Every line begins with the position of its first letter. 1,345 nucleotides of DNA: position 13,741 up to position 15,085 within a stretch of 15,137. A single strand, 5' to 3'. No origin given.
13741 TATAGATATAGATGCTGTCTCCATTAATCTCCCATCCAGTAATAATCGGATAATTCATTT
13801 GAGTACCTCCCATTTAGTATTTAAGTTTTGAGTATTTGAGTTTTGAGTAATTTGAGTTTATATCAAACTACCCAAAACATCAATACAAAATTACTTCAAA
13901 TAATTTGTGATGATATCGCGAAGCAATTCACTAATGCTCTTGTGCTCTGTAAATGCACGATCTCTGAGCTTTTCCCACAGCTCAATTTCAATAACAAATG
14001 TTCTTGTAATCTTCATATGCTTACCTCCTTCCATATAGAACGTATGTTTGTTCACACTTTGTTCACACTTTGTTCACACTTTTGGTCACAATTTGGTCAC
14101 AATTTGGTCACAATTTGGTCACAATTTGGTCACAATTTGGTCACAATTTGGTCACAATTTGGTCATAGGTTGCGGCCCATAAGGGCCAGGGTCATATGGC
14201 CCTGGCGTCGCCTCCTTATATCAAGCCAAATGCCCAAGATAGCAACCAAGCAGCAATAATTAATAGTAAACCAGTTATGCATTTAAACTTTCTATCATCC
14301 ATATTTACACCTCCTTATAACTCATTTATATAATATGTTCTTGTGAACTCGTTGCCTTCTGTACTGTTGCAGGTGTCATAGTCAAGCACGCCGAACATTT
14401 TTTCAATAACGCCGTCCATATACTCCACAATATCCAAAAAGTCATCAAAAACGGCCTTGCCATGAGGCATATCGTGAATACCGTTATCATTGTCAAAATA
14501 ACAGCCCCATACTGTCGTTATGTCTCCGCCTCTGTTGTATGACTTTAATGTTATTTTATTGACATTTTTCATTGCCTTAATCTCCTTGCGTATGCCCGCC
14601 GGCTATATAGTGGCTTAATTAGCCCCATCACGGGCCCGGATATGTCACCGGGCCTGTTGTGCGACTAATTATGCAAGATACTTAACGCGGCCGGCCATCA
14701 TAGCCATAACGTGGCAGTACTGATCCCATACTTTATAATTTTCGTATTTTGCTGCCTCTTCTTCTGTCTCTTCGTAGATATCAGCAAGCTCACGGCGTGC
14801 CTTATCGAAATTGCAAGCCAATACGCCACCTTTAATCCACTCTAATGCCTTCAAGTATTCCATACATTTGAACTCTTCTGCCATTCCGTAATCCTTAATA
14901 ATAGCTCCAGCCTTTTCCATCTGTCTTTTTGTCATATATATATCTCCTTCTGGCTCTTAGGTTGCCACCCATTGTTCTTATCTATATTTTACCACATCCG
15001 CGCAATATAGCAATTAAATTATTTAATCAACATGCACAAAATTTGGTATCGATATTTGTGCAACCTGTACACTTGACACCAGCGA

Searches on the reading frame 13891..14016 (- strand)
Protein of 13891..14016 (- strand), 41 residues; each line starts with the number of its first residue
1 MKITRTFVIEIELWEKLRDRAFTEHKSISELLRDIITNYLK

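Call 9: search_protein_families(library=pfam, max_evalue=0.01, proteins=[window:13891-14016:-])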
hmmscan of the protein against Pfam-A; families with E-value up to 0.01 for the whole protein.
window:13891-14016:- (41 aa): 1 family
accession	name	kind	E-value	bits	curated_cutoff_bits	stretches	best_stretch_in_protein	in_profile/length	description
PF01402.27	RHH_1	-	0.0033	17.8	20.5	1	13-41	10-38/39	Ribbon-helix-helix protein, copG family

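Call 10: search_protein_families(library=phrogs, max_evalue=0.01, proteins=[window:13891-14016:-])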
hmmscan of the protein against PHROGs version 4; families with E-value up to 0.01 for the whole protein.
window:13891-14016:- (41 aa): 3 families
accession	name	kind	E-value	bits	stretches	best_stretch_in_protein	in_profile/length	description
phrog_6506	-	transcription regulation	1e-05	26.5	1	5-41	12-48/59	Arc-like repressor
phrog_11622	-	transcription regulation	0.00064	20.9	1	8-40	4-36/100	transcriptional regulator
phrog_9615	-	unknown function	0.00071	19.8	1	2-41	141-180/349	-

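Call 27: find_encoding_contigs(protein=window:13891-14016:-, flank=10000, max_places=10)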
Protein window:13891-14016:- (41 aa): 5 contigs read that carry it; 5 places shown.
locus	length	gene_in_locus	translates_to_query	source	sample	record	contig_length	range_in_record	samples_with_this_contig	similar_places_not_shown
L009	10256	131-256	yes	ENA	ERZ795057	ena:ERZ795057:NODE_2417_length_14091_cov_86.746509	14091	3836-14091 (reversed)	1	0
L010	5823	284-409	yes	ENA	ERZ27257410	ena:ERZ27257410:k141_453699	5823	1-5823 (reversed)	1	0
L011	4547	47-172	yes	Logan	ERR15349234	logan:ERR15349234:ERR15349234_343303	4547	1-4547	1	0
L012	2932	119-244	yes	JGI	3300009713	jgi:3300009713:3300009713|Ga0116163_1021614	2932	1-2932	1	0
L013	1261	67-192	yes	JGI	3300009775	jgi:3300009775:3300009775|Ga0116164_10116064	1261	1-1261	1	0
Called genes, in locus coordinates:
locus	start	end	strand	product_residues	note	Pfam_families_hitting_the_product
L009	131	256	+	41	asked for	-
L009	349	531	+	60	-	-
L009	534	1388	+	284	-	-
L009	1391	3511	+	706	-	PF03175:DNA_pol_B_2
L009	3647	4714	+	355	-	PF05894:Podovirus_Gp16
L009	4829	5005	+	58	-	-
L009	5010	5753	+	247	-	PF01471:PG_binding_1 (faint)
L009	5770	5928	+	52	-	-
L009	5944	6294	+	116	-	-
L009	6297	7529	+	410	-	PF25622:Phi29_MCP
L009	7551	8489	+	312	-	PF05352:Phage_connector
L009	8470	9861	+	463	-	-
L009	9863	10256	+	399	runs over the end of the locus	PF01391:Collagen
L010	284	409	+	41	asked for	-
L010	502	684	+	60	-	-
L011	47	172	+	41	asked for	-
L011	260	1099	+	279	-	-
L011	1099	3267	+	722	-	-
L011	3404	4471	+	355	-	PF05894:Podovirus_Gp16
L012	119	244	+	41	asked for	-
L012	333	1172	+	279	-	-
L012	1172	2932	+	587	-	?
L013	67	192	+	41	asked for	-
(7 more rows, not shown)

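Call 33: find_homologous_proteins(query=window:13891-14016:-, max_evalue=10)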
Query window:13891-14016:- (41 aa): 1 proteins with E <= 10 among 1 candidates.
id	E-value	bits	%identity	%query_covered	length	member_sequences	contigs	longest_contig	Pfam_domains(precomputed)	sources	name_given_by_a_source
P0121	2.5e-18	80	100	100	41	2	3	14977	-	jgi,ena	-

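Call 34: list_cluster_members(proteins=[P0121])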
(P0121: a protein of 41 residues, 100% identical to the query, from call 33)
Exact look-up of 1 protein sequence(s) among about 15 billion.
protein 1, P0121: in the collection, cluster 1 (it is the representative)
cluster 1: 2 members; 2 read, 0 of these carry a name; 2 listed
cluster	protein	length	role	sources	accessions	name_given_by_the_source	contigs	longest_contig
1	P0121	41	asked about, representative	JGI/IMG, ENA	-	-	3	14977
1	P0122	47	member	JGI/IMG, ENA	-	-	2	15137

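Call 39: search_protein_representatives(protein=window:13891-14016:-)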
Query: 41 residues. Proteins with E-value up to 0.001 (for the whole library): 9; up to 1e-10: 1; up to 1e-30: 0. The best 9 are listed.
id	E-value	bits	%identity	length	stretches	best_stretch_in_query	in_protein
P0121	7.8e-19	80.4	100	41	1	1-41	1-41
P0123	1.3e-10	55.5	68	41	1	1-41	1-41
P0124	3.0e-05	39.2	40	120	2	2-39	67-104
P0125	6.6e-05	38.2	54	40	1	1-37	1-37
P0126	6.9e-05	38.1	33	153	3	9-39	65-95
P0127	1.3e-04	37.3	41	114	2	9-40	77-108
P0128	2.7e-04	36.3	40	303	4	11-33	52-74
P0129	2.8e-04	36.2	48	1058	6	20-40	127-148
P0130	3.6e-04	35.9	35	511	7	11-30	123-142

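Call 42: find_encoding_contigs(protein=P0123, flank=10000, max_places=6)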
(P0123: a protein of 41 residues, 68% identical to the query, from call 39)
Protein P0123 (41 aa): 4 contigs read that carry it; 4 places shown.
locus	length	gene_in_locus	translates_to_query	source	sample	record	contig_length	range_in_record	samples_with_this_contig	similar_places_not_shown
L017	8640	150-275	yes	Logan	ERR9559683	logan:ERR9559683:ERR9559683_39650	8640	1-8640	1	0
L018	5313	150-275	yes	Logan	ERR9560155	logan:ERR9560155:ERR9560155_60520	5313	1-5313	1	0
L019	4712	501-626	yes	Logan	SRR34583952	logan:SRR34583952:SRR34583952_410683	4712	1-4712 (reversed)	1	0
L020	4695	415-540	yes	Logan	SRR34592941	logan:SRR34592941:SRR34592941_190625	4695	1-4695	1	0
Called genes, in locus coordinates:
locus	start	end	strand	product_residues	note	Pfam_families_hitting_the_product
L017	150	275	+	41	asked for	-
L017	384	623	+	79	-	-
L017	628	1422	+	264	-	-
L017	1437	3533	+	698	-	PF03175:DNA_pol_B_2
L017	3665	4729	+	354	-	PF05894:Podovirus_Gp16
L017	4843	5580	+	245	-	PF05257:CHAP (weak)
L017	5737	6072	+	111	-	-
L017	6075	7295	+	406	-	PF25622:Phi29_MCP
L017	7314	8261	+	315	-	PF05352:Phage_connector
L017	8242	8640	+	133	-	?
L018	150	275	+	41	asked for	-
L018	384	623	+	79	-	-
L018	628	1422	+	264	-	-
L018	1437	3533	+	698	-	PF03175:DNA_pol_B_2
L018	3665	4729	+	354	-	PF05894:Podovirus_Gp16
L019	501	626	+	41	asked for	-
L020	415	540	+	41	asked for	-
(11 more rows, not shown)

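Call 44: find_encoding_contigs(protein=P0125, flank=10000, max_places=6)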
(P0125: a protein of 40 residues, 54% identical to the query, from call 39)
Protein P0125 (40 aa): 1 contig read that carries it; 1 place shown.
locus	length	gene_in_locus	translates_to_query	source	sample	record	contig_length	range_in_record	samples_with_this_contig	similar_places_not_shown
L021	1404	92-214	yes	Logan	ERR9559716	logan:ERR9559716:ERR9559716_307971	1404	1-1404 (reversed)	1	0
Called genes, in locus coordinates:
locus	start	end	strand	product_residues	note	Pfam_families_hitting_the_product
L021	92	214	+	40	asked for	PF01402:RHH_1 (weak)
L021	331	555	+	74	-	-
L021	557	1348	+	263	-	-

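Call 54: find_homologous_proteins(query=A2, max_evalue=1)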
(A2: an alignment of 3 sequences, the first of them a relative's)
Query A2 (3 sequences) (41 aa, profile of the alignment): 4 proteins with E <= 1 among 4 candidates.
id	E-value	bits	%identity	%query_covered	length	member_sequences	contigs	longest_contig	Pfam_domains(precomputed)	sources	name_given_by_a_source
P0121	2.4e-23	100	100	100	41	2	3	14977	-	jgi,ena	-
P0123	2.4e-23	100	68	100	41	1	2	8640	-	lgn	-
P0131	1.8e-21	94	80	98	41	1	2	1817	PF01402.28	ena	-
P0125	1.4e-20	91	53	98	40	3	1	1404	PF01402.28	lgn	-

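Call 55: find_encoding_contigs(protein=P0131, flank=10000, max_places=6)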
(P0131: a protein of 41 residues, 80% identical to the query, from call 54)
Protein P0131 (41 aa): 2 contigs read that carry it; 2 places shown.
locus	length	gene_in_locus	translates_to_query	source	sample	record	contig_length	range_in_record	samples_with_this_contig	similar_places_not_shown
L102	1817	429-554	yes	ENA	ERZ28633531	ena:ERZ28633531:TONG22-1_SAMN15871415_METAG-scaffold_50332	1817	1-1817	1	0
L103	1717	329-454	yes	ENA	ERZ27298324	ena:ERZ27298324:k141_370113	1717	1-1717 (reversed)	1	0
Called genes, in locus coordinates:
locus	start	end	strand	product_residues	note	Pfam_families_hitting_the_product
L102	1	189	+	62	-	?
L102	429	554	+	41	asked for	PF01402:RHH_1 (weak)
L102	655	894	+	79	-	-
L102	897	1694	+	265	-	-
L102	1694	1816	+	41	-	?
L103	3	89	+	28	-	?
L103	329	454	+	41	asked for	PF01402:RHH_1 (weak)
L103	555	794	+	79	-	-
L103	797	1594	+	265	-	-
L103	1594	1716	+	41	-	?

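Call 56: list_cluster_members(proteins=[P0125, P0131, P0123])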
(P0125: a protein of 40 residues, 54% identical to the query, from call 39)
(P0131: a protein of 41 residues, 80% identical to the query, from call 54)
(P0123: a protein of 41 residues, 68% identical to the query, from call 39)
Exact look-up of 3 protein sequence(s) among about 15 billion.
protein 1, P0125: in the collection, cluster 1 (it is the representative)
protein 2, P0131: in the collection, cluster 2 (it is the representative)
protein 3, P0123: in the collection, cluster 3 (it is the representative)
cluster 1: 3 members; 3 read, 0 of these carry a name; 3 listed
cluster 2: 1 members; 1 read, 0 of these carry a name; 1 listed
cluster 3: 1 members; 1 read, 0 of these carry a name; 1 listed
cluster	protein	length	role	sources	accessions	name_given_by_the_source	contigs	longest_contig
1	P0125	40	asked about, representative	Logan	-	-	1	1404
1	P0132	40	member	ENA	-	-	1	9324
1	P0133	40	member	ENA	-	-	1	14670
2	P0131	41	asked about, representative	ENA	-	-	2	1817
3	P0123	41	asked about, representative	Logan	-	-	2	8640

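Call 57: find_encoding_contigs(protein=P0133, flank=10000, max_places=3)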
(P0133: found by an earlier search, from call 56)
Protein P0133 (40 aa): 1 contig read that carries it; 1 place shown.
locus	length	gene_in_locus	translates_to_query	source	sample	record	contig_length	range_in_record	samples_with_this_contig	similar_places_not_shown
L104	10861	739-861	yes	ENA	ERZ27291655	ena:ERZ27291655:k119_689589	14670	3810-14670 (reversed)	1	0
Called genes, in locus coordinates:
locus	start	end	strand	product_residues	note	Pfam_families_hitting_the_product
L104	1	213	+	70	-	?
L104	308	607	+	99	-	-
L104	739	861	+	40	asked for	-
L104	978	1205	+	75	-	-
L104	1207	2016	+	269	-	-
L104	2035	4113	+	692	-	PF03175:DNA_pol_B_2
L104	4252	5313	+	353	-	PF05894:Podovirus_Gp16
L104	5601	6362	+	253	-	PF05257:CHAP (weak)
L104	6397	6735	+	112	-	-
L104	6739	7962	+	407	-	PF25622:Phi29_MCP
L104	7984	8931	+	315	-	PF05352:Phage_connector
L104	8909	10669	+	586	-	-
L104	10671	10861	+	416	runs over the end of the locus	-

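Call 58: find_encoding_contigs(protein=P0132, flank=10000, max_places=3)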
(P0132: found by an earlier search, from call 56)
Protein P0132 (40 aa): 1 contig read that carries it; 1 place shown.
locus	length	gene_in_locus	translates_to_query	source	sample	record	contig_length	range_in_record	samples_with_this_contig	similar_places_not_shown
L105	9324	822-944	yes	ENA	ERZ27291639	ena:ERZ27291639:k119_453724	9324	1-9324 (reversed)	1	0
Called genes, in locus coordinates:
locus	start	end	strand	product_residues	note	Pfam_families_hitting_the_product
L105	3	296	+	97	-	?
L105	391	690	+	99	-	-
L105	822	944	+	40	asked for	-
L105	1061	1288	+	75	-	-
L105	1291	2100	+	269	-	-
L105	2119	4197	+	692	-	PF03175:DNA_pol_B_2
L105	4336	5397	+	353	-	PF05894:Podovirus_Gp16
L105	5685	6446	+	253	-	PF05257:CHAP (weak)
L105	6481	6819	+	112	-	-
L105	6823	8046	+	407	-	PF25622:Phi29_MCP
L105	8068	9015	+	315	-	PF05352:Phage_connector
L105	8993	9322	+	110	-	?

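Call 62: search_solved_structures(query=A3, max_evalue=10, show_alignments=3)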
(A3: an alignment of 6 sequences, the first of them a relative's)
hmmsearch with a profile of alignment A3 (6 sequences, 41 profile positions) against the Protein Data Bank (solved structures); distinct sequences matched with E-value up to 10: 10.
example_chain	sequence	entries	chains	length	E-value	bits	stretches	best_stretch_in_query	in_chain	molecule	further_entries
4hv0_A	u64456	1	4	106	0.0035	20.6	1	9-39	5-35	AvtR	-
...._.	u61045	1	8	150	0.013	18.7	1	9-38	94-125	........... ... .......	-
1mnt_A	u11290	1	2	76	0.42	14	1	11-36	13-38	MNT REPRESSOR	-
7e4j_A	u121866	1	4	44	0.43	13.9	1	12-32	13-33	Antitoxin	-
7nyw_I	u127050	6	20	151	0.68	13.3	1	10-38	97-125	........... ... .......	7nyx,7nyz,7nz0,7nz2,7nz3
4lmo_A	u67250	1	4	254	0.85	13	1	12-26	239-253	Telomerase reverse transcriptase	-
9u78_A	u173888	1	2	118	0.92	12.9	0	28-38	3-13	Single Chain Protein of De Novo Designed Helix Bundles-4EH2 with KDPV Loop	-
1rdt_E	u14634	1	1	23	1.3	12.4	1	21-33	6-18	LxxLL motif coactivator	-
7rle_B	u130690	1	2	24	1.4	12.3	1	21-33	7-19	CREB-binding protein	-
4o26_A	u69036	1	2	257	2.4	11.6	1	12-26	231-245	Telomerase reverse transcriptase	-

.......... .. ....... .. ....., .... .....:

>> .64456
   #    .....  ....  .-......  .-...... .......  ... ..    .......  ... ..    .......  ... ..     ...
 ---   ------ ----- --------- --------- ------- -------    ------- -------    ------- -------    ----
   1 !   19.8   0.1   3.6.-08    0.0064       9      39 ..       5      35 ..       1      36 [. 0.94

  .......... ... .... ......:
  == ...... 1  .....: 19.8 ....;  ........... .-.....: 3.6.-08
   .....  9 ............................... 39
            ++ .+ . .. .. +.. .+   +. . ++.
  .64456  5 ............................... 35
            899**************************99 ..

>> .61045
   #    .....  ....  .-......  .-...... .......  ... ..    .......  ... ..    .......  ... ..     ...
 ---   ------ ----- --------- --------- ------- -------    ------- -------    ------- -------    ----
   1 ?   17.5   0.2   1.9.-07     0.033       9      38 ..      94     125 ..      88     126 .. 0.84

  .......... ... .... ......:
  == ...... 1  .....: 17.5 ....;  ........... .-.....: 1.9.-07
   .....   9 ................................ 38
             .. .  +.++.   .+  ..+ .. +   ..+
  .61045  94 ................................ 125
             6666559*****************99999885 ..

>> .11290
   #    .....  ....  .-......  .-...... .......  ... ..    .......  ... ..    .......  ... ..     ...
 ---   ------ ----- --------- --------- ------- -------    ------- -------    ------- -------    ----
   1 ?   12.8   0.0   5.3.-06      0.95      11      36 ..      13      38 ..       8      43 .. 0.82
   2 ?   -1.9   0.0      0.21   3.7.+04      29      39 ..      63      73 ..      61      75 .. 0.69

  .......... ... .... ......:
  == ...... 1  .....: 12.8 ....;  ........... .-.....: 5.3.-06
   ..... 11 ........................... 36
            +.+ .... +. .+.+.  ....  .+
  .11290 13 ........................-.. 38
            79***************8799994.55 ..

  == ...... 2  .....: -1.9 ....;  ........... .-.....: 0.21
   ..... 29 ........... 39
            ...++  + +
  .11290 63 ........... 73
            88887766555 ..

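Call 67: predict_structure(alignment_id=A3)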
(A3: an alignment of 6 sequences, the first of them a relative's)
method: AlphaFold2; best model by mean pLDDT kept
length: 41 residues; sequences in the alignment: 6
mean_pLDDT: 89.1   pTM: 0.54
mean pLDDT of the five models: 89.1, 88.4, 86.6, 85.9, 83.0
residues with pLDDT >= 90: 28; 70-90: 12; 50-70: 1; < 50: 0
segments of 3 or more residues with pLDDT < 50: none
pLDDT, mean of each block of 10 residues (from residue 1): 81 94 93 90 75
secondary structure, 60 per line:
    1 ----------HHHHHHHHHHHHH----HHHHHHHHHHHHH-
elements in order: H11-23 H28-40

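Call 71: fold_search(model_id=the predicted structure, library=pdb)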
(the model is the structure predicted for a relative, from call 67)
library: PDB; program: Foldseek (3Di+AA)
matches with E <= 10: 110; with E <= 0.001: 0
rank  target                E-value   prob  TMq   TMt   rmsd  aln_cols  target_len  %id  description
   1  1ea4_B                1.2e-01  0.99  0.82  0.82   1.4        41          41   27  TRANSCRIPTIONAL REPRESSOR COPG/22bp dsDNA COMPLEX (released 2001-07-05)
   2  2cpg_B                1.5e-01  0.98  0.80  0.74   1.3        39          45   26  TRANSCRIPTIONAL REPRESSOR COPG (released 1999-11-19)
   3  2cpg_C                1.9e-01  0.97  0.83  0.82   1.5        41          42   27  TRANSCRIPTIONAL REPRESSOR COPG (released 1999-11-19)
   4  1b01_A                1.9e-01  0.97  0.80  0.77   1.4        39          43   26  TRANSCRIPTIONAL REPRESSOR COPG/DNA COMPLEX (released 1999-11-19)
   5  1ea4_E                2.5e-01  0.96  0.80  0.76   1.4        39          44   26  TRANSCRIPTIONAL REPRESSOR COPG/22bp dsDNA COMPLEX (released 2001-07-05)
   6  1ea4_F                2.7e-01  0.95  0.80  0.74   1.3        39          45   26  TRANSCRIPTIONAL REPRESSOR COPG/22bp dsDNA COMPLEX (released 2001-07-05)
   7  2k5j_MODEL_1_A        4.5e-01  0.82  0.75  0.43   1.8        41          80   22  Solution structure of protein yiiF from Shigella flexneri serotype 5b (strain 8401) . Northeast Structural Gen (released 2008-08-26)
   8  1ea4_A                4.8e-01  0.90  0.82  0.80   1.3        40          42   25  TRANSCRIPTIONAL REPRESSOR COPG/22bp dsDNA COMPLEX (released 2001-07-05)
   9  6xrw_D                5.3e-01  0.92  0.89  0.50   1.0        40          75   25  Chromosomal ParDE TA system from P. aeruginosa (released 2021-07-28)
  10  6xrw_B                5.3e-01  0.92  0.89  0.48   1.1        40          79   25  Chromosomal ParDE TA system from P. aeruginosa (released 2021-07-28)
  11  1ea4_H                5.7e-01  0.87  0.80  0.75   1.2        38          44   24  TRANSCRIPTIONAL REPRESSOR COPG/22bp dsDNA COMPLEX (released 2001-07-05)
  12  7nyw_I                5.7e-01  0.82  0.69  0.24   1.7        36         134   14  Cryo-EM structure of the MukBEF-MatP-DNA head module (released 2021-07-07)
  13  2ay0_C                6.2e-01  0.91  0.89  0.83   0.9        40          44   18  Structure of the Lys9Met mutant of the E. coli Proline Utilization A (PutA) DNA-binding domain. (released 2006-08-15)
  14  6sbw                  6.2e-01  0.82  0.72  0.63   1.6        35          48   14  CdbA Form One (released 2020-04-22)
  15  2gpe_D                6.8e-01  0.91  0.91  0.79   0.7        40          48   18  Structure of the DNA-binding domain of E. Coli Proline Utilization A (PUTA) (released 2007-02-20)
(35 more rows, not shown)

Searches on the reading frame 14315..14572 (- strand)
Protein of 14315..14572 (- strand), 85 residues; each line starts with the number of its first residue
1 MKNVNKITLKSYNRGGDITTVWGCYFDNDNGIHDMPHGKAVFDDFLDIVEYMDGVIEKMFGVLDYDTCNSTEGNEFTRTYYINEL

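Call 9: search_protein_families(library=pfam, max_evalue=0.01, proteins=[window:14315-14572:-])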
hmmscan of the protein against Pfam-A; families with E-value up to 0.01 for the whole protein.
window:14315-14572:- (85 aa): 0 families

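Call 10: search_protein_families(library=phrogs, max_evalue=0.01, proteins=[window:14315-14572:-])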
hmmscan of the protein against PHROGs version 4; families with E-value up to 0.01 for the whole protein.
window:14315-14572:- (85 aa): 0 families

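Call 36: find_encoding_contigs(protein=window:14315-14572:-, flank=10000, max_places=10)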
Protein window:14315-14572:- (85 aa): no gene with exactly this product is on record in the collection.

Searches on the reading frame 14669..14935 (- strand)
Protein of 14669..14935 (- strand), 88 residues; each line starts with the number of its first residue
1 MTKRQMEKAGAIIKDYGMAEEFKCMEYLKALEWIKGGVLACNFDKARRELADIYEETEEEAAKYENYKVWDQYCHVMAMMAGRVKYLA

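Call 9: search_protein_families(library=pfam, max_evalue=0.01, proteins=[window:14669-14935:-])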
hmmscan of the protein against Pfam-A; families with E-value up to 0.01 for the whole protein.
window:14669-14935:- (88 aa): 0 families

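Call 10: search_protein_families(library=phrogs, max_evalue=0.01, proteins=[window:14669-14935:-])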
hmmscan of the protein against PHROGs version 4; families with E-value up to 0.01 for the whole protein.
window:14669-14935:- (88 aa): 0 families

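Call 37: find_encoding_contigs(protein=window:14669-14935:-, flank=10000, max_places=10)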
Protein window:14669-14935:- (88 aa): 2 contigs read that carry it; 2 places shown.
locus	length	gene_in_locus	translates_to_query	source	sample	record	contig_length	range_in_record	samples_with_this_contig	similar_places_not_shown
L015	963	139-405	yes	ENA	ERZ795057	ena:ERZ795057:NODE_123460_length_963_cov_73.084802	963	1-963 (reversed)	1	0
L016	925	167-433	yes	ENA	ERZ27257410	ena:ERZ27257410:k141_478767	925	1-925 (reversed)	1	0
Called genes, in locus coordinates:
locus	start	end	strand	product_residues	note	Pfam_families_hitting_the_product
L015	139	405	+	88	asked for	-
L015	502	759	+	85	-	-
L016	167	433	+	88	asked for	-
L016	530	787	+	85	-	-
